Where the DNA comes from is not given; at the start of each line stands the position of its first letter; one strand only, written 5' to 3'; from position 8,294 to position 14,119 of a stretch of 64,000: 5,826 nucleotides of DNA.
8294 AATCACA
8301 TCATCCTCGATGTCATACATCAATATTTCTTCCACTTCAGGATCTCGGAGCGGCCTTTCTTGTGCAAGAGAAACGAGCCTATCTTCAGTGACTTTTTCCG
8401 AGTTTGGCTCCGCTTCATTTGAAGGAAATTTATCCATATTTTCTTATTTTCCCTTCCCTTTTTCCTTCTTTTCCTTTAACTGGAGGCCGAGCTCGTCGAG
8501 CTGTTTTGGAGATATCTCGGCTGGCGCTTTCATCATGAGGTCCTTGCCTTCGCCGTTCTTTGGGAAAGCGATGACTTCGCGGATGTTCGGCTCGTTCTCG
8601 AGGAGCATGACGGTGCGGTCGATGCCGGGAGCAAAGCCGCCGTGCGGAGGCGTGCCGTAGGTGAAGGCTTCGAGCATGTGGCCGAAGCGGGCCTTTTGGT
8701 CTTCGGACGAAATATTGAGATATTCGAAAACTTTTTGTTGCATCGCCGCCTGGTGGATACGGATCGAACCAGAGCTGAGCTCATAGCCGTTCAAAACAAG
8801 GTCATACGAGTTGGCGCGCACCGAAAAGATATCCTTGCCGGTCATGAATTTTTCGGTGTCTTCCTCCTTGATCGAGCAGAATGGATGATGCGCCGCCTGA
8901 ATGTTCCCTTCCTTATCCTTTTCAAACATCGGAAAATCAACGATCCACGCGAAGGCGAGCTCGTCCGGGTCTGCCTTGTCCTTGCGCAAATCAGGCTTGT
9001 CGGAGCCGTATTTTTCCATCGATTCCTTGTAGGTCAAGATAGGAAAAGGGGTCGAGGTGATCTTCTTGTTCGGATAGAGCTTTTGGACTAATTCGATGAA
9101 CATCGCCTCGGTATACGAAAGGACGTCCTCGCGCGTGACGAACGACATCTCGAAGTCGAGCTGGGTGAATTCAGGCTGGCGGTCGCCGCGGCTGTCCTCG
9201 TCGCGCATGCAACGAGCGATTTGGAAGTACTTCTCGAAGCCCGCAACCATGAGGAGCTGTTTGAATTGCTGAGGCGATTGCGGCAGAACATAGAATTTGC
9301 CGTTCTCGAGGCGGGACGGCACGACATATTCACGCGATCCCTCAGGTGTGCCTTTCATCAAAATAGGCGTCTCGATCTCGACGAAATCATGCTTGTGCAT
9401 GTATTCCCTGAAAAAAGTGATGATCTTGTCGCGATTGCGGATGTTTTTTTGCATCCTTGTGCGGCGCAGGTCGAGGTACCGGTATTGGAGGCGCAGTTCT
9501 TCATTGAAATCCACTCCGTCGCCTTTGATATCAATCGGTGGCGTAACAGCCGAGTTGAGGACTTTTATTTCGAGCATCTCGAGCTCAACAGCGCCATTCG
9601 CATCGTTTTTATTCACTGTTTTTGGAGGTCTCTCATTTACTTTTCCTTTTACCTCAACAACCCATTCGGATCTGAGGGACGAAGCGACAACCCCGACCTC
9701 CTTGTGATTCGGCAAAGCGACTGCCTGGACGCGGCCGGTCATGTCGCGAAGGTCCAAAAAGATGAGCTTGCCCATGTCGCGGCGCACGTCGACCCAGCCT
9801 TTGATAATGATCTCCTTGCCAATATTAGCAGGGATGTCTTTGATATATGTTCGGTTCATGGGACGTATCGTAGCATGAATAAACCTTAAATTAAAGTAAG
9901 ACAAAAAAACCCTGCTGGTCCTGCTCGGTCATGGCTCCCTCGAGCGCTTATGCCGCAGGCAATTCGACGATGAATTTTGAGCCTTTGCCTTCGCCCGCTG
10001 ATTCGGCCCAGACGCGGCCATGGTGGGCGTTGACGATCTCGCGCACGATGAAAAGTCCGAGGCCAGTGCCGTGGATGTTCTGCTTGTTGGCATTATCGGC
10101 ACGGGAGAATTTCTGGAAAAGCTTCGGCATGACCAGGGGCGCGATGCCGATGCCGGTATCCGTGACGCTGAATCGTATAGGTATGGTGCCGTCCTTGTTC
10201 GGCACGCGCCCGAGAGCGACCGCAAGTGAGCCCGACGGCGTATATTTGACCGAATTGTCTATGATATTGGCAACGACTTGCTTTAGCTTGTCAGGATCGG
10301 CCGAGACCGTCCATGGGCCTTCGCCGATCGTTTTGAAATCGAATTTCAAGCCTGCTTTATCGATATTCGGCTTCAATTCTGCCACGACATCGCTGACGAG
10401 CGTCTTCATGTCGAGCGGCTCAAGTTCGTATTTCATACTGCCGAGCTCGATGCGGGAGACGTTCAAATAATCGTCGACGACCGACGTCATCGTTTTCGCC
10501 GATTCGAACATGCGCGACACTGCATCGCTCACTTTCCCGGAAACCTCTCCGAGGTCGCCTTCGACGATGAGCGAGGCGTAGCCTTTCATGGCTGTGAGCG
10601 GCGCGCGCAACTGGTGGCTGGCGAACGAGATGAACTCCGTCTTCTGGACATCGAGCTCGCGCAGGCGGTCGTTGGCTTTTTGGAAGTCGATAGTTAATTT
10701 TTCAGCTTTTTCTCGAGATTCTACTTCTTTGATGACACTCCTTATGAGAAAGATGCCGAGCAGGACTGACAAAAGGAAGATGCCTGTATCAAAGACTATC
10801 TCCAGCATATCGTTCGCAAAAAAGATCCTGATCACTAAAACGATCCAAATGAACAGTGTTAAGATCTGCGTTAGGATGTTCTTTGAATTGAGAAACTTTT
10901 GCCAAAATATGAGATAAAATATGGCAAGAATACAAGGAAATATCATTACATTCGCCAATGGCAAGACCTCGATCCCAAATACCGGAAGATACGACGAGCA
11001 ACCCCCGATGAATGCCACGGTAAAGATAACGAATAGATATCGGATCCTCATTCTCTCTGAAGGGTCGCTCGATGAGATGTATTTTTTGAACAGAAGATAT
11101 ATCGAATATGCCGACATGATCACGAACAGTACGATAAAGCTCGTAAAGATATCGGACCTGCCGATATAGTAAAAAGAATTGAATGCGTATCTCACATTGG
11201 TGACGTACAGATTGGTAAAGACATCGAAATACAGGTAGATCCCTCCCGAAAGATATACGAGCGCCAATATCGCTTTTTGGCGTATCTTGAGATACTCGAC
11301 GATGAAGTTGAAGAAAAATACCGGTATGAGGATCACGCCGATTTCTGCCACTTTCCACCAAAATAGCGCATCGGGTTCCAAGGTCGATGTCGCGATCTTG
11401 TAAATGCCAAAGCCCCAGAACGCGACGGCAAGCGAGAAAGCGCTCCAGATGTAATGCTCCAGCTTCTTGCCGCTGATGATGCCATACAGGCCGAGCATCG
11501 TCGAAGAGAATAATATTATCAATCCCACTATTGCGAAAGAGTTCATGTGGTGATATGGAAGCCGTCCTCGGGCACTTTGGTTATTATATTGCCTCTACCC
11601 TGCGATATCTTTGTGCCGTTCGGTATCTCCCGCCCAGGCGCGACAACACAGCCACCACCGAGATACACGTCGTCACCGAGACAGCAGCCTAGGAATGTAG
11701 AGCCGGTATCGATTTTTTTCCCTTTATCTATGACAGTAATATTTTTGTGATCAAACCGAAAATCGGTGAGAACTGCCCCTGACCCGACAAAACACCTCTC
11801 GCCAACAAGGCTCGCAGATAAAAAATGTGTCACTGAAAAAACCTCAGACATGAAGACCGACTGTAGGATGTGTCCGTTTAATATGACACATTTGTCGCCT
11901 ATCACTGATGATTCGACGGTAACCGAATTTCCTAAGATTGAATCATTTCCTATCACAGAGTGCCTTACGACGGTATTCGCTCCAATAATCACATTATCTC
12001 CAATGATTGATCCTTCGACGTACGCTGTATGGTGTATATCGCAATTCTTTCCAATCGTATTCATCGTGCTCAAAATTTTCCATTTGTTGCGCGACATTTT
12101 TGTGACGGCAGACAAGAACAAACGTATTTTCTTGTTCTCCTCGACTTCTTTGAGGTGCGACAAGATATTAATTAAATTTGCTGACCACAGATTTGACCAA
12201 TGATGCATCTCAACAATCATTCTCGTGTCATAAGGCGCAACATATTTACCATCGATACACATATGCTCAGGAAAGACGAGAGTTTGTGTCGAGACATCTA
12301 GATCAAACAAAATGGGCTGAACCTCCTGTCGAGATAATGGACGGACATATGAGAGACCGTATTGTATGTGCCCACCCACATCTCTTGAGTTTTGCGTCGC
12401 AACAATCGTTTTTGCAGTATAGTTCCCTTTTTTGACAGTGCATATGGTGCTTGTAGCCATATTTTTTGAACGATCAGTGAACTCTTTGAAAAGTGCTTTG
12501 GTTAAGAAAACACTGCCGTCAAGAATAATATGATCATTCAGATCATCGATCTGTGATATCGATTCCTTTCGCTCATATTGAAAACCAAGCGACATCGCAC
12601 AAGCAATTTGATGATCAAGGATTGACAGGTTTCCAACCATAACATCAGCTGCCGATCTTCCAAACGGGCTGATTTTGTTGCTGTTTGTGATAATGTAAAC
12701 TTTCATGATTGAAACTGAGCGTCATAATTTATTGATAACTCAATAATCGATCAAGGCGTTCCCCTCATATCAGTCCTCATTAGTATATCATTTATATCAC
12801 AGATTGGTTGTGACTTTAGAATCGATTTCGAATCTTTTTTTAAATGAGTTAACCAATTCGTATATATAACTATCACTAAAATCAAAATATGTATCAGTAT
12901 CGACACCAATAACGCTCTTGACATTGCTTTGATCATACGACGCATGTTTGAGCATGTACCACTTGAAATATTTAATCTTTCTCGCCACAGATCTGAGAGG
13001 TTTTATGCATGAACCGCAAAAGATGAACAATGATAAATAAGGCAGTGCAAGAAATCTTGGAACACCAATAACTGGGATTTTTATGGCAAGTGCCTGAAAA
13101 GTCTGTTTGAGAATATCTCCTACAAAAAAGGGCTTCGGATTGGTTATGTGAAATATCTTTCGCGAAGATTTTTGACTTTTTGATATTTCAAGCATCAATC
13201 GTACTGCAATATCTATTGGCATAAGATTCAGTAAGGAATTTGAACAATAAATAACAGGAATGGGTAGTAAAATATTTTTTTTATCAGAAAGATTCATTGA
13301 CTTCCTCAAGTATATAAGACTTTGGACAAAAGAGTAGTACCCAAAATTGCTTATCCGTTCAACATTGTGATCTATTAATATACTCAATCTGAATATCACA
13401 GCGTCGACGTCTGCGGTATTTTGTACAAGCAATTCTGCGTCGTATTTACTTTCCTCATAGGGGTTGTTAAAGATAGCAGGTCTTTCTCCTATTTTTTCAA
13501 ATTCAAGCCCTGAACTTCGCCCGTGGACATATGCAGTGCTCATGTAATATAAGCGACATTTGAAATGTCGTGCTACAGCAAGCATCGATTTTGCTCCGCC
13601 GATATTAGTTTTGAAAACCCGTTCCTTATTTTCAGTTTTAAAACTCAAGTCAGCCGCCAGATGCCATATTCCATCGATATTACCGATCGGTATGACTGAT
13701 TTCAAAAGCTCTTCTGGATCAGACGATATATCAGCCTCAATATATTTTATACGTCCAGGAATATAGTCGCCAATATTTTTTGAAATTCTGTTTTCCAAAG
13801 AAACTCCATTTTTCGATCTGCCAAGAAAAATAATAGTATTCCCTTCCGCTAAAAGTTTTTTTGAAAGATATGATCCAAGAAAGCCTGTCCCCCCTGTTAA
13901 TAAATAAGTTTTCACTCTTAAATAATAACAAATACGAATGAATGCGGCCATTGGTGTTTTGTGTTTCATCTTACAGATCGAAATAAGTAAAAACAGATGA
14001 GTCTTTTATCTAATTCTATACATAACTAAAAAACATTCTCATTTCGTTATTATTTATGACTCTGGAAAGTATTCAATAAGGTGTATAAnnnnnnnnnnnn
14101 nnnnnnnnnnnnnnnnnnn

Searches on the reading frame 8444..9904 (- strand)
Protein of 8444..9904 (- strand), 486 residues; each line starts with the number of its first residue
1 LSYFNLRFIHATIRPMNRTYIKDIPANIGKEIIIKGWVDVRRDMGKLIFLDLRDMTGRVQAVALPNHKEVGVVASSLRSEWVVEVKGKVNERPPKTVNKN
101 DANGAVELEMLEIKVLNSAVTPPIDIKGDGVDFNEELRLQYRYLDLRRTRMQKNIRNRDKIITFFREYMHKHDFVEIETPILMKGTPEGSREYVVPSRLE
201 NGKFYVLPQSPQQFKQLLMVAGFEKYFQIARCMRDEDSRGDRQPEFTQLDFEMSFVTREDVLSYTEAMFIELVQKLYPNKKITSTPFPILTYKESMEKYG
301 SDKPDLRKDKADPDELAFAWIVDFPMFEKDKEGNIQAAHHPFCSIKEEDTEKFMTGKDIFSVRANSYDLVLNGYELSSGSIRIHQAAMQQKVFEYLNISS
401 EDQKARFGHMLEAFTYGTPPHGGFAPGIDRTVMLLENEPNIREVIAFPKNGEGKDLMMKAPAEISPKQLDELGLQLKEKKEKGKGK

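Call 33: search_protein_families(library=pfam, proteins=[window:8444-9904:-])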
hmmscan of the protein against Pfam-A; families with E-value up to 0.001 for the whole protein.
window:8444-9904:- (486 aa): 2 families
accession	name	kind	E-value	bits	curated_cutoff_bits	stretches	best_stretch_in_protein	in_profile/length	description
PF00152.25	tRNA-synt_2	-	2.4e-114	382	25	1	134-450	1-307/308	tRNA synthetases class II (D, K and N)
PF01336.31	tRNA_anti-codon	-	1.7e-15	57.1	27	1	33-115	2-74/75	OB-fold nucleic acid binding domain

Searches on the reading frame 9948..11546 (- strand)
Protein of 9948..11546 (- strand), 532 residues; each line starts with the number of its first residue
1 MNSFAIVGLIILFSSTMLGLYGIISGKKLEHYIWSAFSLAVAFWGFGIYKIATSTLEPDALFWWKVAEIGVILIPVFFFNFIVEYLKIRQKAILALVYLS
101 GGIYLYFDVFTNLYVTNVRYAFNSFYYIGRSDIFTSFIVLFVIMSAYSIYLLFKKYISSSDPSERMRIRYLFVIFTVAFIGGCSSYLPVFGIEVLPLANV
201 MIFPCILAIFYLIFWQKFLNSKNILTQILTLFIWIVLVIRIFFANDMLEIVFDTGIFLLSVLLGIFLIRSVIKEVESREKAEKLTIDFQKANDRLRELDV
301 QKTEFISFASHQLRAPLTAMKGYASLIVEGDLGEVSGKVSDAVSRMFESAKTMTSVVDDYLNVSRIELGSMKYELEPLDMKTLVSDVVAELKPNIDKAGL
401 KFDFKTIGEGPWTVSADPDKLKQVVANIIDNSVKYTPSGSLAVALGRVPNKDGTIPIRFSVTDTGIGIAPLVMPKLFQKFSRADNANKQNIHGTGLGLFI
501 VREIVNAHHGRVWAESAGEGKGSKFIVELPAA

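Call 33: search_protein_families(library=pfam, proteins=[window:9948-11546:-])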
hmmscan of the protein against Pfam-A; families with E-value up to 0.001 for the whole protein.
window:9948-11546:- (532 aa): 3 families
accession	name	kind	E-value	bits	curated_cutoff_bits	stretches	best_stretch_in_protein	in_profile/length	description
PF02518.31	HATPase_c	-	2.5e-26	92.7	26.4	1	417-531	2-109/111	Histidine kinase-, DNA gyrase B-, and HSP90-like ATPase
PF00512.31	HisKA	-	1.5e-12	47.8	26.9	1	301-368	1-65/66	His Kinase A (phospho-acceptor) domain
PF16927.11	HisKA_7TM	-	1.5e-06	28.6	28.6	1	12-220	3-221/224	N-terminal 7TM region of histidine kinase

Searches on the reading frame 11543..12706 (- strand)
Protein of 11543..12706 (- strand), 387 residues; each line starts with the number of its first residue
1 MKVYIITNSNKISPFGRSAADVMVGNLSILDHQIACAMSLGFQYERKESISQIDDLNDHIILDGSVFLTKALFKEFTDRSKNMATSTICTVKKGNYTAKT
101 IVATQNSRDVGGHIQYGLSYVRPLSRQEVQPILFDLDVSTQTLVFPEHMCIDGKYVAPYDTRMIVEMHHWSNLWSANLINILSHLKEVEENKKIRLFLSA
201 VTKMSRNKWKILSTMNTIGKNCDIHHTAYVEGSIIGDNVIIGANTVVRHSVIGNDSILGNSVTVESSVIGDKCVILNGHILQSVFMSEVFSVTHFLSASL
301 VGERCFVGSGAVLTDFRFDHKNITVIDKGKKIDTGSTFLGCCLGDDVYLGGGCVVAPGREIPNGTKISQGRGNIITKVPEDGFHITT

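Call 33: search_protein_families(library=pfam, proteins=[window:11543-12706:-])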
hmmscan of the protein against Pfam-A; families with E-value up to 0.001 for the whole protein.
window:11543-12706:- (387 aa): 4 families
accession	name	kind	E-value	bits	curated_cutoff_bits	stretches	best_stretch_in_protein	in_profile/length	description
PF00132.30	Hexapep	-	3.2e-14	52.4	27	1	217-249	3-36/36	Bacterial transferase hexapeptide (six repeats)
PF25084.1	LbH_EIF2B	-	3.4e-14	53.2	54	1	212-282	18-88/105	EIF2B subunit epsilon LbH domain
PF14602.12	Hexapep_2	-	4.6e-07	29.9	27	0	217-247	3-32/34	Hexapeptide repeat of succinyl-transferase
PF24894.1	Hexapep_GlmU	-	1.2e-06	29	23.3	0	218-258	37-77/104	GlmU-like, C-terminal hexapeptide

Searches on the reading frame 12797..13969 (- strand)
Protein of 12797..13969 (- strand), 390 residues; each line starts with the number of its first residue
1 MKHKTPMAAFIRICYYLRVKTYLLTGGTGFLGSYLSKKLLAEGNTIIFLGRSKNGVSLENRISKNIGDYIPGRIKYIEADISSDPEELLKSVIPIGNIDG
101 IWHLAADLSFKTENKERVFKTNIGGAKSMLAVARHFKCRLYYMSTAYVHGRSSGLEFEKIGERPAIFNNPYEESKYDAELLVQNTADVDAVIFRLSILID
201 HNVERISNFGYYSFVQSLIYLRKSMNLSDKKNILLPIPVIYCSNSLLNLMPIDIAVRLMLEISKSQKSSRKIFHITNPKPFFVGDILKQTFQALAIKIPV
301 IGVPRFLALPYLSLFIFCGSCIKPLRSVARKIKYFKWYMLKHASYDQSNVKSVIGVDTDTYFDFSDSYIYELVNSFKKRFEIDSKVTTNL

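Call 33: search_protein_families(library=pfam, proteins=[window:12797-13969:-])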
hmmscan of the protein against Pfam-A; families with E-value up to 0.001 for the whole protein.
window:12797-13969:- (390 aa): 7 families
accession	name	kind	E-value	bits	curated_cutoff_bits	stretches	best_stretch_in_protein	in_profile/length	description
PF07993.18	NAD_binding_4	-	1.4e-25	90.4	20.1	1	24-258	1-257/258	Male sterility protein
PF01370.27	Epimerase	-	1.8e-20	73.8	20.9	1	23-196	2-170/240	NAD dependent epimerase/dehydratase family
PF16363.11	GDP_Man_Dehyd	-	7.8e-19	68.7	27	1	23-205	1-187/332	GDP-mannose 4,6 dehydratase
PF01073.25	3Beta_HSD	-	1.6e-08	34.4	22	1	24-186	2-161/280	3-beta hydroxysteroid dehydrogenase/isomerase family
PF04321.23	RmlD_sub_bind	-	1.2e-07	31.5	27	1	23-202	4-155/287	RmlD substrate binding domain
PF08659.16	KR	-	1.8e-06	28.4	22.6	1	21-109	2-93/180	KR domain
PF02719.21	Polysacc_synt_2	-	0.00055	19.6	20.2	0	23-137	2-119/293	Polysaccharide biosynthesis protein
